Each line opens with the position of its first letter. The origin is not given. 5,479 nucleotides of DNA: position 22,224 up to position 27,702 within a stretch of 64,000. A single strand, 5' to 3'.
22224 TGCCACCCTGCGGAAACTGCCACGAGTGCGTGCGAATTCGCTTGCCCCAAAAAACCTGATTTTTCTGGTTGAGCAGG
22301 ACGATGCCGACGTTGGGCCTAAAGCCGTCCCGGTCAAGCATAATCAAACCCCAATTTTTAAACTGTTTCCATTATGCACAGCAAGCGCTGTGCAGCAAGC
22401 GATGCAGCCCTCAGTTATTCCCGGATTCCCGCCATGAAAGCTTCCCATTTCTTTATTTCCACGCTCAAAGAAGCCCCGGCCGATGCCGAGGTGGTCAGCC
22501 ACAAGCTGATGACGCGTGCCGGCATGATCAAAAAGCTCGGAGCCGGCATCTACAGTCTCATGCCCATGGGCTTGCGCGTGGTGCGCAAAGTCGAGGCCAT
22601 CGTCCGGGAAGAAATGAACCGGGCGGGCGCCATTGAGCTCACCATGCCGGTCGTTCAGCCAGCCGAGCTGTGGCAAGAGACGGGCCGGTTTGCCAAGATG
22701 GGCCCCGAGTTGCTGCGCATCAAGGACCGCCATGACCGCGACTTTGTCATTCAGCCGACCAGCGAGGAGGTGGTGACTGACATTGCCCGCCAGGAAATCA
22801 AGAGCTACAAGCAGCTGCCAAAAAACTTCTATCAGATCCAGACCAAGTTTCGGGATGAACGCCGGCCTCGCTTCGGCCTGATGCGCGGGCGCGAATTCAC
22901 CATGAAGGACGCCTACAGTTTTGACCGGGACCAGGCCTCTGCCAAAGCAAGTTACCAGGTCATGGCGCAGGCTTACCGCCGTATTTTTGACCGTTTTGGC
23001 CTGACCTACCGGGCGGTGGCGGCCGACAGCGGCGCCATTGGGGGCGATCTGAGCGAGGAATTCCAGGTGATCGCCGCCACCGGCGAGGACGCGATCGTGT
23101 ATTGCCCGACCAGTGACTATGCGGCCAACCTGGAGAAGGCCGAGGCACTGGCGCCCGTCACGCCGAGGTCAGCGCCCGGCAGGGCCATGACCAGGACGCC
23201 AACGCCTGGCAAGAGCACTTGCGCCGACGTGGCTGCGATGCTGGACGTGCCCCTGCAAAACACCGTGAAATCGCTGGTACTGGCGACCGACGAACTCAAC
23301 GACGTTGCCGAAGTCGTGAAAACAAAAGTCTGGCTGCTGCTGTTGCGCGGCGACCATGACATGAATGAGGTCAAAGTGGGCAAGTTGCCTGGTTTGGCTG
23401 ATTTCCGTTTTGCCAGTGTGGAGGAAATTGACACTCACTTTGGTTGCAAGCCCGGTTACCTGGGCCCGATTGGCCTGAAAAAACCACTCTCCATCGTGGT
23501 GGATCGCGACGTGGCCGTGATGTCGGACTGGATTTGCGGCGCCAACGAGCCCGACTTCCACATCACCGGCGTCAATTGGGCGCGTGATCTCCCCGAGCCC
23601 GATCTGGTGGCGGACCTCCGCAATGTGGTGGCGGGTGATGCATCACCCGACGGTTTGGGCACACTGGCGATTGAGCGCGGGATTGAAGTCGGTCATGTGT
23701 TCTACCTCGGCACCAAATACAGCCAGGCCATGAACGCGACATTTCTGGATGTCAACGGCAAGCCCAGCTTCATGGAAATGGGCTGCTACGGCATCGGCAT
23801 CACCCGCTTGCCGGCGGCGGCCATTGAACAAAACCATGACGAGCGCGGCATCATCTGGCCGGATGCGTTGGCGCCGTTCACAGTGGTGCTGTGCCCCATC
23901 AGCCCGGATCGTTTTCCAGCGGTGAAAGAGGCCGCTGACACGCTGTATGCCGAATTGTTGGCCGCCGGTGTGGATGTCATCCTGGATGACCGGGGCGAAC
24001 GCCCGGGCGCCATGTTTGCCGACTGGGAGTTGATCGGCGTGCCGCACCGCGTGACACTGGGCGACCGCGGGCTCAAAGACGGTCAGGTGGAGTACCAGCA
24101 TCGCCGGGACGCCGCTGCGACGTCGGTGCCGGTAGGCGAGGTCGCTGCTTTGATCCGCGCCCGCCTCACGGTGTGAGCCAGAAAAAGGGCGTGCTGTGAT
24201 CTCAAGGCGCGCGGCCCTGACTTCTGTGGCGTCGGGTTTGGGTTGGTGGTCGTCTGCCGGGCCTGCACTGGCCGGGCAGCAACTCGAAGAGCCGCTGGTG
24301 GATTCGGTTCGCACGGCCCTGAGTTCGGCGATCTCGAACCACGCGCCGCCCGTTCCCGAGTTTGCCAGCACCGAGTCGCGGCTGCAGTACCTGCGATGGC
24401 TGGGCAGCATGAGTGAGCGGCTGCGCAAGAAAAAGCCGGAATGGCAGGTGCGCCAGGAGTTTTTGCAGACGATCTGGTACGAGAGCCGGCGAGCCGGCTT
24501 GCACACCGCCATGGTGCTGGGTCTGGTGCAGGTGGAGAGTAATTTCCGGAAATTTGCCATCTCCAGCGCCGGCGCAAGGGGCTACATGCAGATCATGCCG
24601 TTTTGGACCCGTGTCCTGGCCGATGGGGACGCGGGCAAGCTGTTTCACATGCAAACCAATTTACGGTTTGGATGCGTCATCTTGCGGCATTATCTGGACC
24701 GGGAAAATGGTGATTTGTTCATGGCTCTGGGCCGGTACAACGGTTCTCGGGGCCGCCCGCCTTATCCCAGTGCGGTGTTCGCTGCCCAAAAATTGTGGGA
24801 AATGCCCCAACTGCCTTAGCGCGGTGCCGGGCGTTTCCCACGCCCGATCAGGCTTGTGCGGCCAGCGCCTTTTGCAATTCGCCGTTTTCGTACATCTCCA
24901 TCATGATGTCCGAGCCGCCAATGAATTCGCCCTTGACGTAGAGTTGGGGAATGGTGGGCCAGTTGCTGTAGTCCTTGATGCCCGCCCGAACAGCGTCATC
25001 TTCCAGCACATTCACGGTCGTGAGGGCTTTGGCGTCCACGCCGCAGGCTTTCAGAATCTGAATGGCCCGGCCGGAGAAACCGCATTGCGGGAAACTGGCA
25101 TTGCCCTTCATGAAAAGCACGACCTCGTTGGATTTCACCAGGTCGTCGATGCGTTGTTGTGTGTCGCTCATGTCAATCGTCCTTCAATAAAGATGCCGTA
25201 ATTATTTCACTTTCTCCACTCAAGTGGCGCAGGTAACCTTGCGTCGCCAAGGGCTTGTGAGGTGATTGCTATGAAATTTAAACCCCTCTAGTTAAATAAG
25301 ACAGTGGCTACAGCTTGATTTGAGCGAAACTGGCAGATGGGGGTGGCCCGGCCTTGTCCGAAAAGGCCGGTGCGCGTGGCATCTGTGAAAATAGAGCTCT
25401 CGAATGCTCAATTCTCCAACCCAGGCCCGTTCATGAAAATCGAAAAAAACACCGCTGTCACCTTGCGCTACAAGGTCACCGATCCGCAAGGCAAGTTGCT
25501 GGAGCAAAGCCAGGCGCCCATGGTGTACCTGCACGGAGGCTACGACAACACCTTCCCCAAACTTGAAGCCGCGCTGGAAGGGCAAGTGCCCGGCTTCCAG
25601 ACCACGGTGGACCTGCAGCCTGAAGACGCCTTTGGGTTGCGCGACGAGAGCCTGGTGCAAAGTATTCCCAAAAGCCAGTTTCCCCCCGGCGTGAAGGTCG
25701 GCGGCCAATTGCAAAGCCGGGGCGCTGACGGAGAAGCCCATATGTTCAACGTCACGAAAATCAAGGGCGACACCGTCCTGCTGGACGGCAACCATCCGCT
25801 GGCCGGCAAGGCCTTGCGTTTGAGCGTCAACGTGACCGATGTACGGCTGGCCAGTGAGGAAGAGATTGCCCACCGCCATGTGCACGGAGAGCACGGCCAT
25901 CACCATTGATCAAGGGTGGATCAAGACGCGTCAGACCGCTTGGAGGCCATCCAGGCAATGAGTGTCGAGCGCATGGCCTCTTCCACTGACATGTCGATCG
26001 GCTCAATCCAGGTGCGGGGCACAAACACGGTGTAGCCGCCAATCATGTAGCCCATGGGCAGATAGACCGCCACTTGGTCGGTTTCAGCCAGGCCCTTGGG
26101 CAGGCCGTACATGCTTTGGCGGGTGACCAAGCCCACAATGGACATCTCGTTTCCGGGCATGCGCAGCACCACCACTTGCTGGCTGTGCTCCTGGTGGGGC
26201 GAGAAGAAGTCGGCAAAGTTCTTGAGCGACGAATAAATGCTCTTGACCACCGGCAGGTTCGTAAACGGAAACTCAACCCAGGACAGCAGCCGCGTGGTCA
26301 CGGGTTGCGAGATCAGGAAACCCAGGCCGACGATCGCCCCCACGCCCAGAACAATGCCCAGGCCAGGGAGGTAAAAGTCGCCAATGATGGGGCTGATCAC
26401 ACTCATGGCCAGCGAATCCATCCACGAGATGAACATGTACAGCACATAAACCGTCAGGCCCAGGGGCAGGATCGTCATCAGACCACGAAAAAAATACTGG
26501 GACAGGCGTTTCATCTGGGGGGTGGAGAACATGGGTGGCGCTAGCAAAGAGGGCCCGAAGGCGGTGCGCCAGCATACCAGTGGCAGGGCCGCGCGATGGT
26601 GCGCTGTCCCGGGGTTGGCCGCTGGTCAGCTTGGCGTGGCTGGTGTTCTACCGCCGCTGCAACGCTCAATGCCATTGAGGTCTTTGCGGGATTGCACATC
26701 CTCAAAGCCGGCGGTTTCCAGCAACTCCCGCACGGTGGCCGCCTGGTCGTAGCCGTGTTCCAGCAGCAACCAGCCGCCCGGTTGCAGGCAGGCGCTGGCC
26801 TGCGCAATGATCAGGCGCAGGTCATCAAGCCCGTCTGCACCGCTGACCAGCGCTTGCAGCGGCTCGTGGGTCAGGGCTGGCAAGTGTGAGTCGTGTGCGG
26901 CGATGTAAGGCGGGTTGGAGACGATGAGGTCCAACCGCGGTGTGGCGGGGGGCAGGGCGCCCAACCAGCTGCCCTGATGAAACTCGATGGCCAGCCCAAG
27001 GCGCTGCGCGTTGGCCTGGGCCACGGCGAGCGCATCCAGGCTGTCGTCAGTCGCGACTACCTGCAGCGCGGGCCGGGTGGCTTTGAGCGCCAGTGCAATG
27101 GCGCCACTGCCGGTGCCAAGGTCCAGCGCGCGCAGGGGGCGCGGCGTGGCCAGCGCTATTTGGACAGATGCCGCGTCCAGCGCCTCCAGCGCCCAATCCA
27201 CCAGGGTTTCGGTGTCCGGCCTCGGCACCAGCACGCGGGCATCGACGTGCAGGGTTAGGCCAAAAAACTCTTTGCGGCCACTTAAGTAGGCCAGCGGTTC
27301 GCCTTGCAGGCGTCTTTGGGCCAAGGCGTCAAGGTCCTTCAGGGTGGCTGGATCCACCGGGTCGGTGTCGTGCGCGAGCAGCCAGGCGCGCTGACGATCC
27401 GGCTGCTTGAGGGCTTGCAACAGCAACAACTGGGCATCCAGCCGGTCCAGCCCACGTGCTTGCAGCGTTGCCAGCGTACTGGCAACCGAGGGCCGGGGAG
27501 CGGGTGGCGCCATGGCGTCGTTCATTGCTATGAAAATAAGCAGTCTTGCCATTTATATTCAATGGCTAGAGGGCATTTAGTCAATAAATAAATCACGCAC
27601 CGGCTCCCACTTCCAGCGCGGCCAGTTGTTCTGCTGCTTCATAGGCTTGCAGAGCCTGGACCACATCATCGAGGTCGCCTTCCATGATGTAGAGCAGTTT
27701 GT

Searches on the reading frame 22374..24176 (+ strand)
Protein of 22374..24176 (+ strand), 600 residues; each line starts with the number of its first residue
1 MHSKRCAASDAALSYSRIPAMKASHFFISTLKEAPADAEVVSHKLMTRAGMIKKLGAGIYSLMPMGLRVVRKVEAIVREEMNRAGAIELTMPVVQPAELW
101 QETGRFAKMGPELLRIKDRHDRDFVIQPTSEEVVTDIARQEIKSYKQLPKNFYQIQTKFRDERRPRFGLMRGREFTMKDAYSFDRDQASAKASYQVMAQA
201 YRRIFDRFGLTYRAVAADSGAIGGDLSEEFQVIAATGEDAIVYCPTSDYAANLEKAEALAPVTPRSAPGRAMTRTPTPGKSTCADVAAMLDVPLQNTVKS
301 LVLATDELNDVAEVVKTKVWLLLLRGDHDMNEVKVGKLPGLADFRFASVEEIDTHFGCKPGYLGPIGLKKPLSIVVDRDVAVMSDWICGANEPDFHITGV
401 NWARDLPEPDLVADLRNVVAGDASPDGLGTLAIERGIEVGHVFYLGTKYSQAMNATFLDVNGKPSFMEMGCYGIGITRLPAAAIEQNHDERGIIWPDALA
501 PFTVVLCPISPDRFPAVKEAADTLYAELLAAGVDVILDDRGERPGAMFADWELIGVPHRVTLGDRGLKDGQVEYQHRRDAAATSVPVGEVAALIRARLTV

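Call 68: search_protein_families(library=pfam, proteins=[window:22374-24176:+], max_evalue=0.00001)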
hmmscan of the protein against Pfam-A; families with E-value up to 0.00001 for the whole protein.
window:22374-24176:+ (600 aa): 3 families
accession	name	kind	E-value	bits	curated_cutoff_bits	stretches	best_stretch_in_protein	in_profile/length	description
PF00587.30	tRNA-synt_2b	-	2.7e-32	112.7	29.3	1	116-487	3-179/179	tRNA synthetase class II core domain (G, H, P, S and T)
PF04073.20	tRNA_edit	-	2.4e-26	92.7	25.5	1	277-402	1-118/123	Aminoacyl-tRNA editing domain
PF03129.25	HGTP_anticodon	-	9.8e-19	67.8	21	1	504-596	2-93/94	Anticodon binding domain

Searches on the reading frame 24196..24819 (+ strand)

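Call 68: search_protein_families(library=pfam, proteins=[window:24196-24819:+], max_evalue=0.00001)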
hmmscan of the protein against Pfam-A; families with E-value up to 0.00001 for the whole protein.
window:24196-24819:+ (207 aa): 1 family
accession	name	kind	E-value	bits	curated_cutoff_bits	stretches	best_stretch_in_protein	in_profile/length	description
PF01464.25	SLT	-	8.2e-14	51.6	21.3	1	96-186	6-99/117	Transglycosylase SLT domain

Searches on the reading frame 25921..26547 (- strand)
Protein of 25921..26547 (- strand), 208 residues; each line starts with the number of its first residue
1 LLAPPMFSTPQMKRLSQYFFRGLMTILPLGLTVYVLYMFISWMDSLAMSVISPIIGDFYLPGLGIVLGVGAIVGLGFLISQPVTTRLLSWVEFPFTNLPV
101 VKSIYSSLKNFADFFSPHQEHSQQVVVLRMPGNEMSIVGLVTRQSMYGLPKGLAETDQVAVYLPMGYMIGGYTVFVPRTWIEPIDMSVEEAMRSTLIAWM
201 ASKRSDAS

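Call 18: search_protein_families(library=ncbifam, proteins=[window:25921-26547:-], max_evalue=1e-10)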
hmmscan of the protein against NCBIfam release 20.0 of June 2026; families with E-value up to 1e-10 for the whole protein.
window:25921-26547:- (208 aa): 0 families

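Call 21: search_protein_families(library=pfam, proteins=[window:25921-26547:-], max_evalue=10)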
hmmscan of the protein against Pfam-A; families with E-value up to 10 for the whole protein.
window:25921-26547:- (208 aa): 1 family
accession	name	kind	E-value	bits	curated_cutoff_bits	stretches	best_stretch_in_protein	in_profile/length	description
PF04367.18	DUF502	-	2.1e-21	76.2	23.8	1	66-170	1-106/107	Protein of unknown function (DUF502)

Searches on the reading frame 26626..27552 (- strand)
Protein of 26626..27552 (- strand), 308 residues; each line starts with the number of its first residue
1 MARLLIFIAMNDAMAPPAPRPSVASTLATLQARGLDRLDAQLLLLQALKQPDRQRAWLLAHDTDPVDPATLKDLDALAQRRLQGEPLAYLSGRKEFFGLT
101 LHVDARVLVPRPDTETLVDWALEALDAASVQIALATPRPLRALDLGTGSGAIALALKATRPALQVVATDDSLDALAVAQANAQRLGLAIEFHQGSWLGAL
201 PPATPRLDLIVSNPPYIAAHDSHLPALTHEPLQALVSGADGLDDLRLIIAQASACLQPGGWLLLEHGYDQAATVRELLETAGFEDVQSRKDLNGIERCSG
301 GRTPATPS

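Call 18: search_protein_families(library=ncbifam, proteins=[window:26626-27552:-], max_evalue=1e-10)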
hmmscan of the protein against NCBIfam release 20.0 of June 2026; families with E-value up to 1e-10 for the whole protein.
window:26626-27552:- (308 aa): 6 families
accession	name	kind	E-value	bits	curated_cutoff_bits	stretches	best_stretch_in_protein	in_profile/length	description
TIGR03534.1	RF_mod_PrmC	equivalog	2.9e-82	275.9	199.1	1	39-298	1-251/253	peptide chain release factor N(5)-glutamine methyltransferase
TIGR00536.1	hemK_fam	subfamily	1e-66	225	115.5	1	25-301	12-280/286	HemK family protein methyltransferase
TIGR03533.1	L3_gln_methyl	equivalog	1.3e-38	133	229.7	1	39-275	32-260/284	50S ribosomal protein L3 N(5)-glutamine methyltransferase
NF002421.0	PRK01544.1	equivalog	5.4e-38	131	567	1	36-297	24-300/524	bifunctional peptide chain release factor N(5)-glutamine methyltransferase PrmC/tRNA (guanosine(46)-N7)-methyltransferase TrmB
TIGR03704.1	PrmC_rel_meth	equivalog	1.3e-35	123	248.8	1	70-286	26-236/251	putative protein N(5)-glutamine methyltransferase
NF011529.0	PRK14968.1-3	equivalog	2.3e-11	43.5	162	1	140-287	36-178/198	putative methyltransferase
